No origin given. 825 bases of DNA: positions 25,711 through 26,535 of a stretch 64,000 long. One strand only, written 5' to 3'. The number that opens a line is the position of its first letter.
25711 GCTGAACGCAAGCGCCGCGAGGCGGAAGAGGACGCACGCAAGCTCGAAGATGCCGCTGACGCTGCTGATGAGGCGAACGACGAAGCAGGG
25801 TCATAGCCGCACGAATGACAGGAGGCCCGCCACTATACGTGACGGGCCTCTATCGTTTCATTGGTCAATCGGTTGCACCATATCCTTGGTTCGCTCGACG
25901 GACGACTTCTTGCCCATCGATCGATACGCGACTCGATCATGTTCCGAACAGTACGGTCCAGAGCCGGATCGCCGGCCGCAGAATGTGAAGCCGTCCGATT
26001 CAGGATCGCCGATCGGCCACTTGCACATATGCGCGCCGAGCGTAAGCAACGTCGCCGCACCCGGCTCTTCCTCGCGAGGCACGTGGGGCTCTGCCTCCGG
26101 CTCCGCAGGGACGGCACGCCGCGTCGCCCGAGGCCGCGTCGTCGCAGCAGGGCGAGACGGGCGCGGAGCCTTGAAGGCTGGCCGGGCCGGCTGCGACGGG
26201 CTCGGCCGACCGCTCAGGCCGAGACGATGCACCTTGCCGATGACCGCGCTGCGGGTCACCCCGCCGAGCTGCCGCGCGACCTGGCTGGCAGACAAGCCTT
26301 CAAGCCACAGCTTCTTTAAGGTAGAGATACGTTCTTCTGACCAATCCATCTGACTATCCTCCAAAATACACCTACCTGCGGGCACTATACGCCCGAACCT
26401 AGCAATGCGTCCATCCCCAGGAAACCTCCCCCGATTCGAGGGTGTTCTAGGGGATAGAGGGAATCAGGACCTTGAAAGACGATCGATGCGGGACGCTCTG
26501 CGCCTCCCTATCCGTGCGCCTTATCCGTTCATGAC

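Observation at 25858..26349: GcrA cell-cycle regulator homolog in a genome whose other markers do not look alphaproteobacterial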

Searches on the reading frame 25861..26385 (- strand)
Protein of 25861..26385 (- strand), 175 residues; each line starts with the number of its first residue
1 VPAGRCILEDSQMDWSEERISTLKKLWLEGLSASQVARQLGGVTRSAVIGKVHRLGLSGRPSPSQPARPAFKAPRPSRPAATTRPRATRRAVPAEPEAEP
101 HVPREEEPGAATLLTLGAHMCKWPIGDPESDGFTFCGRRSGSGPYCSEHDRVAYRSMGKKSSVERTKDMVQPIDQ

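Call 4: search_protein_families(library=pfam, proteins=[window:25861-26349:-], max_evalue=0.01)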
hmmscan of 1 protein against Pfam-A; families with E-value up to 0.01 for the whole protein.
window:25861-26349:- (163 aa): 1 family
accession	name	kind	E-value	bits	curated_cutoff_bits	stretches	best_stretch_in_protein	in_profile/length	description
PF07750.17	GcrA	-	6.9e-55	186.1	26.9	1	1-150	1-153/155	GcrA cell cycle regulator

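Call 9: find_encoding_contigs(protein=window:25861-26349:-, flank=10000, max_places=6)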
Protein window:25861-26349:- (163 aa): no gene with exactly this product is on record in the collection.

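Call 10: find_homologous_proteins(query=window:25861-26349:-)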
Query window:25861-26349:- (163 aa): 7998 proteins with E <= 0.001 among 8000 candidates; the best 120 are listed.
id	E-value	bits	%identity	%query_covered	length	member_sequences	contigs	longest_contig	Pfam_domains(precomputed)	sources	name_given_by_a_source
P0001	4.8e-92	324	90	100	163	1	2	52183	PF07750.18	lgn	-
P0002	6.1e-68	246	74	88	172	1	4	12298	PF07750.18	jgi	jgi:GcrA cell cycle regulator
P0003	9.2e-68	245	74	88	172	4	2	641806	PF07750.18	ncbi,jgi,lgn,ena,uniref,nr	ncbi:GcrA cell cycle regulator [Caulobacter sp. Root655]|jgi:GcrA cell cycle regulator|uniref:cell c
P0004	9.7e-68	245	74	88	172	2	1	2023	PF07750.18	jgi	jgi:GcrA cell cycle regulator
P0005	2.4e-67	244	74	88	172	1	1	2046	PF07750.18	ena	-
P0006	3.4e-67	243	74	88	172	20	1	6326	PF07750.18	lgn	-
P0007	3.7e-67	243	74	88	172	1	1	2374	PF07750.18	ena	-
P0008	4.3e-67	243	73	88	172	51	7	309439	PF07750.18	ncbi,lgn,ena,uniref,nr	ncbi:GcrA family cell cycle regulator [Caulobacter sp. DWR2-3-1b2]|uniref:cell cycle sigma 70 cofact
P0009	4.3e-67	243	73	88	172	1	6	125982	PF07750.18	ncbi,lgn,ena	-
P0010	5.0e-67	243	73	88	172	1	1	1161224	PF07750.18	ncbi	-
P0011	5.3e-67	243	73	88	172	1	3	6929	PF07750.18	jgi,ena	jgi:GcrA cell cycle regulator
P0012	5.9e-67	243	73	88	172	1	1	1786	PF07750.18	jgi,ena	jgi:GcrA cell cycle regulator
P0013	1.0e-66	242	72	88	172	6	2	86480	PF07750.18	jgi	-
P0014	1.0e-66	242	74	88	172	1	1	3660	PF07750.18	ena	-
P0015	1.2e-66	242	73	88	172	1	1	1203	PF07750.18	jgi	jgi:GcrA cell cycle regulator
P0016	1.5e-66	241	73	88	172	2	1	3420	PF07750.18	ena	-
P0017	1.7e-66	241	73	88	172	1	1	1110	PF07750.18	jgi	jgi:GcrA cell cycle regulator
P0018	2.0e-66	241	73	88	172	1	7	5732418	PF07750.18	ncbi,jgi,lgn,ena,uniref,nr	ncbi:GcrA cell cycle regulator [Caulobacter sp. Root656]|jgi:GcrA cell cycle regulator|uniref:GcrA c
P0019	2.7e-66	240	72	88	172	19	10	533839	PF07750.18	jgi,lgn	jgi:GcrA cell cycle regulator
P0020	2.7e-66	240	72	92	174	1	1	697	PF07750.18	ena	-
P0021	3.7e-66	240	72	88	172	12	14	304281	PF07750.18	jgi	jgi:GcrA cell cycle regulator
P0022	8.2e-66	239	72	88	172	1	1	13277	PF07750.18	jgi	jgi:GcrA cell cycle regulator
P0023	1.5e-65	238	70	92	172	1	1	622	PF07750.18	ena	-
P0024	1.1e-64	235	72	87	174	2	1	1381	PF07750.18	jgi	jgi:GcrA cell cycle regulator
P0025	1.2e-64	235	70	92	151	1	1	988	PF07750.18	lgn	-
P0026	3.7e-64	234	70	88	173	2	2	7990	PF07750.18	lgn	-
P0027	4.6e-64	233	73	88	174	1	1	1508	PF07750.18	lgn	-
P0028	6.2e-64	233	73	88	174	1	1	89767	PF07750.18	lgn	-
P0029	7.0e-64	233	70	88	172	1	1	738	PF07750.18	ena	-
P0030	1.0e-63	232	72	88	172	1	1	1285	PF07750.18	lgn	-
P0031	1.4e-63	232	75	88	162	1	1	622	PF07750.18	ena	-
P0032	1.4e-63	232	69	88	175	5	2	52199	PF07750.18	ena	-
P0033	2.1e-63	231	70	91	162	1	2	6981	PF07750.18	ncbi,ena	-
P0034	2.2e-63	231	72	91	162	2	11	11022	PF07750.18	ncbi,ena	-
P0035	2.3e-63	231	67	99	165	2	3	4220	PF07750.18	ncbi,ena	-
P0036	2.9e-63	231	70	92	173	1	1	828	PF07750.18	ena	-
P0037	3.3e-63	230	69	88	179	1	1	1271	PF07750.18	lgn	-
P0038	3.8e-63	230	69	91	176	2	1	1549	PF07750.18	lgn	-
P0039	4.2e-63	230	69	90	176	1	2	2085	PF07750.18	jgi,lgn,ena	-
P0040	5.5e-63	230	70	91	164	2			PF07750.18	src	-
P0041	6.1e-63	230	70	92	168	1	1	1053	PF07750.18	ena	-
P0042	6.2e-63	230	70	88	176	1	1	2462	PF07750.18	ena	-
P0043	9.5e-63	229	71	91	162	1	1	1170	PF07750.18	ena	-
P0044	1.0e-62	229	70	88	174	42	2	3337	PF07750.18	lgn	-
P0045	1.1e-62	229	71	88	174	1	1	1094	PF07750.18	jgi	jgi:GcrA cell cycle regulator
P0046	1.2e-62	229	71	91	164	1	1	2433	PF07750.18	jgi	jgi:GcrA cell cycle regulator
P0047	1.3e-62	228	71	88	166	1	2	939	PF07750.18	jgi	-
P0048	1.3e-62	228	66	91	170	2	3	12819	PF07750.18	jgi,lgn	jgi:GcrA cell cycle regulator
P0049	1.4e-62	228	70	88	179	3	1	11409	PF07750.18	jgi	jgi:GcrA cell cycle regulator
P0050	1.5e-62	228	67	91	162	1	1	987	PF07750.18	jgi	jgi:GcrA cell cycle regulator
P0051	1.5e-62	228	69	88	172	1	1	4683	PF07750.18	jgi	jgi:GcrA cell cycle regulator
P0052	1.6e-62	228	68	88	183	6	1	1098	PF07750.18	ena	-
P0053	1.8e-62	228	69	88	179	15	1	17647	PF07750.18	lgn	-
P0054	1.9e-62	228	71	88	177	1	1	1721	PF07750.18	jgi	jgi:GcrA cell cycle regulator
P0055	2.3e-62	228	70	88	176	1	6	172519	PF07750.18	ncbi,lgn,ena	-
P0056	2.3e-62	228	70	88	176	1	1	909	PF07750.18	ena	-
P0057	2.4e-62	228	72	88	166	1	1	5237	PF07750.18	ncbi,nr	ncbi:MAG: GcrA family cell cycle regulator [Caulobacteraceae bacterium]|nr:GcrA family cell cycle re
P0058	2.6e-62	228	72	88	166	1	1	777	PF07750.18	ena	-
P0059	3.1e-62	227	68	91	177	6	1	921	PF07750.18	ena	-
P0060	3.3e-62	227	70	88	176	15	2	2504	PF07750.18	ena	-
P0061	3.5e-62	227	70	92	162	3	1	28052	PF07750.18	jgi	jgi:GcrA cell cycle regulator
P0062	3.9e-62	227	69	92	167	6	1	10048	PF07750.18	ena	-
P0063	3.9e-62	227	68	88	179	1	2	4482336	PF07750.18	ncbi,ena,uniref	ncbi:GcrA family cell cycle regulator [Caulobacter sp.]|uniref:cell cycle sigma 70 cofactor GcrA n=1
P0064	4.5e-62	227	68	90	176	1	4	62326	PF07750.18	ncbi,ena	-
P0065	4.5e-62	227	70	88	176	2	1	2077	PF07750.18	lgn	-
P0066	4.8e-62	227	65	99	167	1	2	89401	PF07750.18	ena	-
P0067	4.8e-62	227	71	88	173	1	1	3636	PF07750.18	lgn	-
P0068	5.5e-62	226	70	92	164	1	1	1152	PF07750.18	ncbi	-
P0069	5.7e-62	226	70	88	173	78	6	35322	PF07750.18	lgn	-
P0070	6.1e-62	226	69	92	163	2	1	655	PF07750.18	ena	-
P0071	6.3e-62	226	68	93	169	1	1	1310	PF07750.18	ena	-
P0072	6.4e-62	226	70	88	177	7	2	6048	PF07750.18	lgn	-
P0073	6.7e-62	226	68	88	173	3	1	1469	PF07750.18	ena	-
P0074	6.8e-62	226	72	88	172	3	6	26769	PF07750.18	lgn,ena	-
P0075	6.9e-62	226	71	88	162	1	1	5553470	PF07750.18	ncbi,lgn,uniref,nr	ncbi:cell cycle sigma 70 cofactor GcrA [Phenylobacterium montanum]|uniref:GcrA cell cycle regulator 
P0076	8.1e-62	226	66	99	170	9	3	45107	PF07750.18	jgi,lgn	-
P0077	8.8e-62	226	68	88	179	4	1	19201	PF07750.18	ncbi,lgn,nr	ncbi:MAG: GcrA family cell cycle regulator [bacterium]|nr:GcrA family cell cycle regulator [bacteriu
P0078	9.8e-62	226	65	99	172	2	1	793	PF07750.18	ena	-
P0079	1.0e-61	226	70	88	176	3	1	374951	PF07750.18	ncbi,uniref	ncbi:GcrA family cell cycle regulator [Caulobacter sp. DWR1-3-2b1]|uniref:cell cycle sigma 70 cofact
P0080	1.0e-61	226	69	88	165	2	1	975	PF07750.18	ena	-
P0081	1.1e-61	226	70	91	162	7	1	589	PF07750.18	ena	-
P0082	1.1e-61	225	69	91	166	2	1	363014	PF07750.18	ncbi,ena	-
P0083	1.2e-61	225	67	92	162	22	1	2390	PF07750.18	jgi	jgi:GcrA cell cycle regulator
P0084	1.3e-61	225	69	92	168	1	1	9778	PF07750.18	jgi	jgi:GcrA cell cycle regulator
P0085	1.3e-61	225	65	91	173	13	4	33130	PF07750.18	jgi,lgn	jgi:GcrA cell cycle regulator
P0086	1.4e-61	225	65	91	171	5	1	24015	PF07750.18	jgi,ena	-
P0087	1.4e-61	225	68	91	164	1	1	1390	PF07750.18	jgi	-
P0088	1.5e-61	225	64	99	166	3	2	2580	PF07750.18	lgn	-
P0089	1.7e-61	225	72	88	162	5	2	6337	PF07750.18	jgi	-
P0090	1.9e-61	225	70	88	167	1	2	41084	PF07750.18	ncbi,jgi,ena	jgi:GcrA cell cycle regulator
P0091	2.0e-61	225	70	92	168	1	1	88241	PF07750.18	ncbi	ncbi:MAG: GcrA family cell cycle regulator [Pseudomonadota bacterium]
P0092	2.2e-61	224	68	88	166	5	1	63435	PF07750.18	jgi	-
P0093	2.4e-61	224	67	90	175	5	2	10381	PF07750.18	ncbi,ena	-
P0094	2.7e-61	224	69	91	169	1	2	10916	PF07750.18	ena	-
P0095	2.8e-61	224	69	88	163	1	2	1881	PF07750.18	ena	-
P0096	3.0e-61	224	66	88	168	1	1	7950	PF07750.18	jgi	jgi:GcrA cell cycle regulator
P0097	3.2e-61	224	66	96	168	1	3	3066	PF07750.18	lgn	-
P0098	3.2e-61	224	64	92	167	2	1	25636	PF07750.18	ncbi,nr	ncbi:MAG TPA: GcrA family cell cycle regulator [Caulobacteraceae bacterium]|nr:GcrA family cell cycl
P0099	3.2e-61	224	65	99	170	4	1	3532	PF07750.18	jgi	jgi:GcrA cell cycle regulator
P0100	3.5e-61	224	70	91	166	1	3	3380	PF07750.18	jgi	-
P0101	4.3e-61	224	68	90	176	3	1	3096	PF07750.18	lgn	-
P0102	4.3e-61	224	66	92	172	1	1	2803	PF07750.18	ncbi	-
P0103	4.3e-61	224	68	88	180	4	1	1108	PF07750.18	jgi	jgi:GcrA cell cycle regulator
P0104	4.4e-61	224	67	88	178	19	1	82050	PF07750.18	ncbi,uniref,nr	ncbi:cell cycle sigma 70 cofactor GcrA [Caulobacter endophyticus]|uniref:cell cycle sigma 70 cofacto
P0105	4.6e-61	223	70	91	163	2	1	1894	PF07750.18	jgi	jgi:GcrA cell cycle regulator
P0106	4.6e-61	223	68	88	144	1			PF07750.18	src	-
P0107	4.7e-61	223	66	93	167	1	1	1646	PF07750.18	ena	-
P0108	4.7e-61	223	68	91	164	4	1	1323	PF07750.18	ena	-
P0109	4.8e-61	223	69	91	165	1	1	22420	PF07750.18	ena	-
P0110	5.4e-61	223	70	91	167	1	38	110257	PF07750.18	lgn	-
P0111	5.4e-61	223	70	88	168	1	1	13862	PF07750.18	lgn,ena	-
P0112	5.6e-61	223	71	88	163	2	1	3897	PF07750.18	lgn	-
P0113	6.1e-61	223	69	88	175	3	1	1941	PF07750.18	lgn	-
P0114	6.1e-61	223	65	91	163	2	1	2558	PF07750.18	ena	-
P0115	6.3e-61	223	69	91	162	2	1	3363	PF07750.18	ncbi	-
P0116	6.3e-61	223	65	93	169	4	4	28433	PF07750.18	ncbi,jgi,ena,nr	ncbi:MAG: GcrA cell cycle regulator [Caulobacterales bacterium 68-7]|nr:GcrA cell cycle regulator [C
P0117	6.5e-61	223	68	92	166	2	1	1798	PF07750.18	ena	-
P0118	6.6e-61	223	68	92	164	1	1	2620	PF07750.18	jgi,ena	-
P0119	6.6e-61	223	65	99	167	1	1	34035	PF07750.18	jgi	jgi:GcrA cell cycle regulator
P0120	6.8e-61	223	68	92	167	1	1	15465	PF07750.18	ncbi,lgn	-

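Call 14: find_encoding_contigs(protein=P0001, flank=10000, max_places=4)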
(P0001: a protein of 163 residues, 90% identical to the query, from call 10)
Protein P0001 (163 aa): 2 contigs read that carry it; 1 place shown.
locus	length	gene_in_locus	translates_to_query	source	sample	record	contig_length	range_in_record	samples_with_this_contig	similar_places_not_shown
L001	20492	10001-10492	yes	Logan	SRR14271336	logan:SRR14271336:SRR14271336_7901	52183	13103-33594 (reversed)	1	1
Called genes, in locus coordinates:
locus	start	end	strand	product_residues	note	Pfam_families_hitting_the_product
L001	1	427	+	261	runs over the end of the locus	-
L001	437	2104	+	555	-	PF05970:PIF1, PF13086:AAA_11 (faint), PF13245:AAA_19, PF13401:AAA_22, PF13604:AAA_30, PF21530:Pif1_2B_dom (weak), PF14493:HTH_40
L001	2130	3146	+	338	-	PF02618:YceG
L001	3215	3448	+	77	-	-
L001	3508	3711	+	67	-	-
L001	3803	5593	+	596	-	PF00009:GTP_EFTU, PF01926:MMR_HSR1, PF22042:EF-G_D2, PF03144:GTP_EFTU_D2, PF00679:EFG_C, PF21018:BipA_C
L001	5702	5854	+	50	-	PF18919:DUF5670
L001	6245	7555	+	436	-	PF00270:DEAD, PF04851:ResIII (weak), PF00271:Helicase_C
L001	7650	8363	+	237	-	PF13462:Thioredoxin_4, PF01323:DSBA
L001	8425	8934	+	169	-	-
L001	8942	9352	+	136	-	PF06262:Zincin_1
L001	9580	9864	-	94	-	-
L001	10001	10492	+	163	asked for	PF07750:GcrA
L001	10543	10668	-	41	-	-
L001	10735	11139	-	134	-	PF01641:SelR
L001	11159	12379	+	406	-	-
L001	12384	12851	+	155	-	PF00578:AhpC-TSA, PF08534:Redoxin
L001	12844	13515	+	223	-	PF00730:HhH-GPD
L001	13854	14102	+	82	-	PF04024:PspC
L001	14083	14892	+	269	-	PF00730:HhH-GPD, PF00633:HHH (weak)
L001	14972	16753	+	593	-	PF28492:Beta_helix_4 (weak), PF05572:Peptidase_M43 (weak)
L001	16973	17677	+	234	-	-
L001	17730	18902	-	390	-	PF07690:MFS_1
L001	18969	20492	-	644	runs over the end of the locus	PF00753:Lactamase_B, PF12706:Lactamase_B_2, PF23023:Anti-Pycsar_Apyc1 (faint), PF22505:RNase_J_b_CASP, PF17770:RNase_J_C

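Call 26: find_related_loci(query=window:25861-26349:-, collection=viral_contigs, flank=5000)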
Query window:25861-26349:- (163 aa) in viral_contigs; peptide patterns used: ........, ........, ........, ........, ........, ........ (x = any residue, [..] = any of these).
65 stretches matched a pattern; 48 encode a relative of the query (tblastn E <= 1e-3); 48 distinct loci.
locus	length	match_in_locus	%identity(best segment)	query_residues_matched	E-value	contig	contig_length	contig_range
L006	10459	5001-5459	53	1-143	4e-44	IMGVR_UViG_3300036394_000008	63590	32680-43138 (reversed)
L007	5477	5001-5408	60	19-143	7e-44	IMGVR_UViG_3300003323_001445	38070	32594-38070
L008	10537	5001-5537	44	1-161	3e-36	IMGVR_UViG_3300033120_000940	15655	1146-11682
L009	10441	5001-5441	50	3-142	3e-34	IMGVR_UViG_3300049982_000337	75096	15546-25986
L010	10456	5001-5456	44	1-142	5e-32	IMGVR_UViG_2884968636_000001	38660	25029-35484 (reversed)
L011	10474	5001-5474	43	3-145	1e-30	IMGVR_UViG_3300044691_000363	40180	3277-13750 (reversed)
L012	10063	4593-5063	46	1-142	1e-30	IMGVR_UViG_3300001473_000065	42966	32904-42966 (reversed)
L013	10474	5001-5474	42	1-147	9e-31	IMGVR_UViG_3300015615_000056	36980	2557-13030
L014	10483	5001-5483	43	3-148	4e-29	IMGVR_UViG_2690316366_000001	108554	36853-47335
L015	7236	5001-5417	44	1-142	2e-28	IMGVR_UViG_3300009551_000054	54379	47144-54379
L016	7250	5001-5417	44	1-142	2e-28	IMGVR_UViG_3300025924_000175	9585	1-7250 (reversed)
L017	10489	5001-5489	42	3-150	3e-28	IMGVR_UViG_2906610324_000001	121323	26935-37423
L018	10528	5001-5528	40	1-142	6e-28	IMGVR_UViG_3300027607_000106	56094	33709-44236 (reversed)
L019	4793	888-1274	45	3-143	9e-27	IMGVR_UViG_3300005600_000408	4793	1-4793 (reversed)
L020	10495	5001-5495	42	3-153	2e-26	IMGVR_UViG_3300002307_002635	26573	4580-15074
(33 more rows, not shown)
